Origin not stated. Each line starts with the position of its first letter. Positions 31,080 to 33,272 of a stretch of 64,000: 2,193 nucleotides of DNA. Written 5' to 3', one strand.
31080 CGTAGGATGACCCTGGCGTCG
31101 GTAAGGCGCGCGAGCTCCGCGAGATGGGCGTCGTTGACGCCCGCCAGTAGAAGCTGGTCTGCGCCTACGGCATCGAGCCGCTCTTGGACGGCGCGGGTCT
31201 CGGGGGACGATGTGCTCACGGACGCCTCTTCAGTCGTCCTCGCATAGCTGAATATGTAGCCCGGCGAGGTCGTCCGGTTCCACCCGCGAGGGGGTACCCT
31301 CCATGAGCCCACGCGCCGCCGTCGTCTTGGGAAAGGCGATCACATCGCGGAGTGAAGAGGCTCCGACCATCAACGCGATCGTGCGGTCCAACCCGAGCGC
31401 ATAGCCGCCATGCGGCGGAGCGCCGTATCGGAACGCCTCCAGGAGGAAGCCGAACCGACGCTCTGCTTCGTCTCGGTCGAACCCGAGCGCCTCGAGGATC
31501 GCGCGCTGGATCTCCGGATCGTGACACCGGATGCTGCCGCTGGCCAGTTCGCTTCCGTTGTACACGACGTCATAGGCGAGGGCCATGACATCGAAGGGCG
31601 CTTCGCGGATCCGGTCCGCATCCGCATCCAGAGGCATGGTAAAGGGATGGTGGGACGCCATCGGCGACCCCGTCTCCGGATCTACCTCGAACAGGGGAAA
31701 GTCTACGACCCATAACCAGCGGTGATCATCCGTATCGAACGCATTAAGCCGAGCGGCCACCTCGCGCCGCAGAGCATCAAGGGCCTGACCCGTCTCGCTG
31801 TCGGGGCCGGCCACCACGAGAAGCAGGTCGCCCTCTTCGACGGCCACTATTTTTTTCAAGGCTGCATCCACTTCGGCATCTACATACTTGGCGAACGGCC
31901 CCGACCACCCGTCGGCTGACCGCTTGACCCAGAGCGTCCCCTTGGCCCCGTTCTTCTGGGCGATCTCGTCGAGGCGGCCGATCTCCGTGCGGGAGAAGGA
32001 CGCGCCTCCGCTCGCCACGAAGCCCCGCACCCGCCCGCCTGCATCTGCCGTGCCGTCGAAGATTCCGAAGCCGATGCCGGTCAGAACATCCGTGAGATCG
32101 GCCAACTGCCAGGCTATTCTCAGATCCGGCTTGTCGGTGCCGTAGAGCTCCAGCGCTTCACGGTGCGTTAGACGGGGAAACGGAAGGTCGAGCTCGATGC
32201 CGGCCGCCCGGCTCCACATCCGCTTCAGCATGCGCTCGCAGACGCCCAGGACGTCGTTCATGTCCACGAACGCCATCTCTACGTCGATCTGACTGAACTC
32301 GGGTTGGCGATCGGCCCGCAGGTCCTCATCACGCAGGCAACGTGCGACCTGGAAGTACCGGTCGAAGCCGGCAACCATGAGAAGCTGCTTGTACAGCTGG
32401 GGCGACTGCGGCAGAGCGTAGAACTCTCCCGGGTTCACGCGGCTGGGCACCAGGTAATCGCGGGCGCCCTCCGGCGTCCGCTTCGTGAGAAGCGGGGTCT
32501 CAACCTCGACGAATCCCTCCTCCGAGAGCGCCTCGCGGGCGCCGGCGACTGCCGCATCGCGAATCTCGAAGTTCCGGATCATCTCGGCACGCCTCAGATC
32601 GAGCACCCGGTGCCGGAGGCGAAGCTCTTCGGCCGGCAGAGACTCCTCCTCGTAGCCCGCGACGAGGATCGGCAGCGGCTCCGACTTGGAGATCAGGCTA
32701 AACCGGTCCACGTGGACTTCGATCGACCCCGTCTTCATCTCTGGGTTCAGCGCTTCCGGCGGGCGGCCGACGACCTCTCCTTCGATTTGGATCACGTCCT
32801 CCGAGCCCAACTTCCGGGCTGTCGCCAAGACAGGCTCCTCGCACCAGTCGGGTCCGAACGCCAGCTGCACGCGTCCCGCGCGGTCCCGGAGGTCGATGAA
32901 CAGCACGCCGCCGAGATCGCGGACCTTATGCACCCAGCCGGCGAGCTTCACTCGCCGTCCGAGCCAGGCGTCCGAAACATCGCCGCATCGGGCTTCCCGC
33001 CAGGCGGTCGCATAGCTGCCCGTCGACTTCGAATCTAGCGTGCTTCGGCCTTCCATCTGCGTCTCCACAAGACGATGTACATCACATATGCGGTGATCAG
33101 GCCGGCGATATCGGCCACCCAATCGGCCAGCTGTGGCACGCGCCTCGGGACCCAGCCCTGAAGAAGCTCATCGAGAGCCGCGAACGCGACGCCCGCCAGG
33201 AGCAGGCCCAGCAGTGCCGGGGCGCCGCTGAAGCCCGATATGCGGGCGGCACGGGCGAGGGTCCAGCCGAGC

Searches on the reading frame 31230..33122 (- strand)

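Call 62: search_protein_families(library=pfam, proteins=[window:31230-33122:-], max_evalue=0.00001)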
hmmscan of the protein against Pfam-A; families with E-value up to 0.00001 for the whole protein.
window:31230-33122:- (630 aa): 3 families
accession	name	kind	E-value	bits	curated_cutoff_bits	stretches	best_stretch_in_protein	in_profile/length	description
PF00152.25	tRNA-synt_2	-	3.5e-114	381.5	25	1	165-600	2-307/308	tRNA synthetases class II (D, K and N)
PF02938.19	GAD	-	4e-17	62.7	23.4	1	355-448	1-95/95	GAD domain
PF01336.31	tRNA_anti-codon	-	7.8e-15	55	27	1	58-143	1-74/75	OB-fold nucleic acid binding domain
